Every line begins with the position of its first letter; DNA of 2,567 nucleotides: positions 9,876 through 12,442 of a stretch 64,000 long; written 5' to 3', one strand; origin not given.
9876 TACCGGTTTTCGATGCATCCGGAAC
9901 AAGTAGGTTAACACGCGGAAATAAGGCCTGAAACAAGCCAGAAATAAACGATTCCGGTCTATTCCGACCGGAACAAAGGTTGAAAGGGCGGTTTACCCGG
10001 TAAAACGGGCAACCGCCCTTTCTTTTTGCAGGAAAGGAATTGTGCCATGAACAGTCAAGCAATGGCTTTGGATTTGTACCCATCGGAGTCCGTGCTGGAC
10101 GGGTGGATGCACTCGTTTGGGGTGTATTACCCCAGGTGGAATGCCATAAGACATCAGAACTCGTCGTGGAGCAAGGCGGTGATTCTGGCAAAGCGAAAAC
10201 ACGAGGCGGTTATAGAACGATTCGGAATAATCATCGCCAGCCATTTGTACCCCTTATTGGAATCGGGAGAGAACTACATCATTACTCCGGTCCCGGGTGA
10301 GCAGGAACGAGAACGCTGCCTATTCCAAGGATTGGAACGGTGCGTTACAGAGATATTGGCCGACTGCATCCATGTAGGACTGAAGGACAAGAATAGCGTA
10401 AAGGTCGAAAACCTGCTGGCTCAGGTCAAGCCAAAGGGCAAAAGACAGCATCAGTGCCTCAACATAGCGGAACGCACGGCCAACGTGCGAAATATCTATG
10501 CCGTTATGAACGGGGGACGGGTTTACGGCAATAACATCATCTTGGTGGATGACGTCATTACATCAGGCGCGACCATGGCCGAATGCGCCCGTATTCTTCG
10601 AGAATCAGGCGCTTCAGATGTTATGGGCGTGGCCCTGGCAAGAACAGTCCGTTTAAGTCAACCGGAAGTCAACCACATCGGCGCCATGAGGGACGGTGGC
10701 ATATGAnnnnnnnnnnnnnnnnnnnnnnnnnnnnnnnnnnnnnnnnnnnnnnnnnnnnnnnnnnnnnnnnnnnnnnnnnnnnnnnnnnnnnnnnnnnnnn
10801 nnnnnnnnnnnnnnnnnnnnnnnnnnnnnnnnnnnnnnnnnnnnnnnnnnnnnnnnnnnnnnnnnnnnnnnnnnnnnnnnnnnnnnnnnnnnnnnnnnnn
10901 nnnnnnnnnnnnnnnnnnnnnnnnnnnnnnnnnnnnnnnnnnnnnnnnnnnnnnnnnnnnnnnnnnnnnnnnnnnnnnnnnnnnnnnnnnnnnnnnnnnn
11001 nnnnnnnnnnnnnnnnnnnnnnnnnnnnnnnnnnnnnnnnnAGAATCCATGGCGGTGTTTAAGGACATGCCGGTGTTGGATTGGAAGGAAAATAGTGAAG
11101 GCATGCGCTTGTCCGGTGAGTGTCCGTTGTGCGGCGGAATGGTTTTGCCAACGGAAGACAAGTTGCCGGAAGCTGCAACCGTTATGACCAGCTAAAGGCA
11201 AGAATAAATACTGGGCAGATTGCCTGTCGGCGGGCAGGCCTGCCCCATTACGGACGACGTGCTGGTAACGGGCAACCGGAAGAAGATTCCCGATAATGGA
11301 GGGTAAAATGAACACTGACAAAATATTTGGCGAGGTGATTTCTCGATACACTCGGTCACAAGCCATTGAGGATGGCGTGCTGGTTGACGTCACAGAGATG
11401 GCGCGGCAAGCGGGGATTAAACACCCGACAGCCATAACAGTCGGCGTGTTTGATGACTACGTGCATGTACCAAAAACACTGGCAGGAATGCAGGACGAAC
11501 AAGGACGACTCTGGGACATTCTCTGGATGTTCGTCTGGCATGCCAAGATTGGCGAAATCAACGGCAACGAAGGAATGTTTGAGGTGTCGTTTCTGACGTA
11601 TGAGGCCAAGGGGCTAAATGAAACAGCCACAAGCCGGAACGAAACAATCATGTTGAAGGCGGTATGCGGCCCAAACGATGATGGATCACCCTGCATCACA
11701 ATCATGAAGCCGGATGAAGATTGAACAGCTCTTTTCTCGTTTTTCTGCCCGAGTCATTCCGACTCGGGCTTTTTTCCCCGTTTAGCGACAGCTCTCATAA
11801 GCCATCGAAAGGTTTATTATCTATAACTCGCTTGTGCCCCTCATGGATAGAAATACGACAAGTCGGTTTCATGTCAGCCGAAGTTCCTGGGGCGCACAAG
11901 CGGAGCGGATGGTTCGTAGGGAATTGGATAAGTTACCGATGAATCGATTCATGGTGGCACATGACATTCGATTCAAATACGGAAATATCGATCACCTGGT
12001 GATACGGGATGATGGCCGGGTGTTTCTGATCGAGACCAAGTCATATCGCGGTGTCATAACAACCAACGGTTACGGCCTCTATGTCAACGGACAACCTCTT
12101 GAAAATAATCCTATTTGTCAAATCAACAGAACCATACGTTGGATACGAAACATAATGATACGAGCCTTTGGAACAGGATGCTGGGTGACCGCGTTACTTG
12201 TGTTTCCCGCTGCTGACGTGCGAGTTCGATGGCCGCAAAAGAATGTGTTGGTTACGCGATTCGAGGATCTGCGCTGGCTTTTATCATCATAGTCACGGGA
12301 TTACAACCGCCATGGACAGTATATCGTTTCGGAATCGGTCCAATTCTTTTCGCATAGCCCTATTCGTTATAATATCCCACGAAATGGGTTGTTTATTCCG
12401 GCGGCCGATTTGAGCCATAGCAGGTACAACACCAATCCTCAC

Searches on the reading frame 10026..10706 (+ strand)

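Call 8: search_protein_families(library=pfam, proteins=[window:10026-10706:+], max_evalue=0.01)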
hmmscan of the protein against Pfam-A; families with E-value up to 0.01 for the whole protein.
window:10026-10706:+ (226 aa): 2 families
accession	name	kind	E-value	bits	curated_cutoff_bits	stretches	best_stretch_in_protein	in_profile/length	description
PF00156.33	Pribosyltran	-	9e-06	25.5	26.3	1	162-203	81-122/158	Phosphoribosyl transferase domain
PF14572.12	Pribosyl_synth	-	0.0021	18.5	27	1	116-204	33-119/184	Phosphoribosyl synthetase-associated domain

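Call 58: search_protein_families(library=padloc, proteins=[window:10026-10706:+], max_evalue=0.01)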
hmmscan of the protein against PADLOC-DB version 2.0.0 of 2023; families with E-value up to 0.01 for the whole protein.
window:10026-10706:+ (226 aa): 4 families
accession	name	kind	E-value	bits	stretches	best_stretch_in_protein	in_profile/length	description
PDLC03928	PsyrT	-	6.3e-14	49.2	1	127-208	606-685/689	-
PDLC03962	ShosT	-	2.2e-13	48.6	1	59-210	81-214/237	-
PDLC02869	DpdF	-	0.00047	18.4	1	139-207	11-70/74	DpdF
PDLC02866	DpdF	-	0.00074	17.2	1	170-205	217-252/255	DpdF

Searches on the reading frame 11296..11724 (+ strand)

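Call 8: search_protein_families(library=pfam, proteins=[window:11296-11724:+], max_evalue=0.01)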
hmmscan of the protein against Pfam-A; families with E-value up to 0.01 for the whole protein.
window:11296-11724:+ (142 aa): 2 families
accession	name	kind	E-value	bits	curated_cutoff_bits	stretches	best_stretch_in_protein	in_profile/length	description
PF20213.3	DUF6573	-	2.4e-22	79.9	27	1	8-142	4-138/138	Family of unknown function (DUF6573)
PF18766.7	SWI2_SNF2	-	0.00011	22.4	26.7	1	4-43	160-199/221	SWI2/SNF2 ATPase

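Call 58: search_protein_families(library=padloc, proteins=[window:11296-11724:+], max_evalue=0.01)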
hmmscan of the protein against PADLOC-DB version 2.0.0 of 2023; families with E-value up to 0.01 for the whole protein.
window:11296-11724:+ (142 aa): 1 family
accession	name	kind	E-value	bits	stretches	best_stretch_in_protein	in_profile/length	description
PDLC03040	REase_I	-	0.00063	15.6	1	5-43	455-493/1029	Type I restriction enzyme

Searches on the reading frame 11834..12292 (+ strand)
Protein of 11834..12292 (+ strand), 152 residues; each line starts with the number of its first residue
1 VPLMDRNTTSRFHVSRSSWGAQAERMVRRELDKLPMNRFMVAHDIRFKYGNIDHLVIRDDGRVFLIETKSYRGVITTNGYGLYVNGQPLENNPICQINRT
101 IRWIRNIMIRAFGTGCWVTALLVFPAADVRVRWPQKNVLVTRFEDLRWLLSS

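Call 8: search_protein_families(library=pfam, proteins=[window:11834-12292:+], max_evalue=0.01)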
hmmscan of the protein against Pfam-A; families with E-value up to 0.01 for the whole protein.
window:11834-12292:+ (152 aa): 1 family
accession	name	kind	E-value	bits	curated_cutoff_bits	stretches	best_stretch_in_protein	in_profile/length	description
PF08378.17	NERD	-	1e-18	68.3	22.1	1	20-125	2-111/111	Nuclease-related domain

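Call 58: search_protein_families(library=padloc, proteins=[window:11834-12292:+], max_evalue=0.01)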
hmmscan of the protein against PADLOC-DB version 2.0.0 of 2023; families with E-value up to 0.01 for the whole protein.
window:11834-12292:+ (152 aa): 0 families
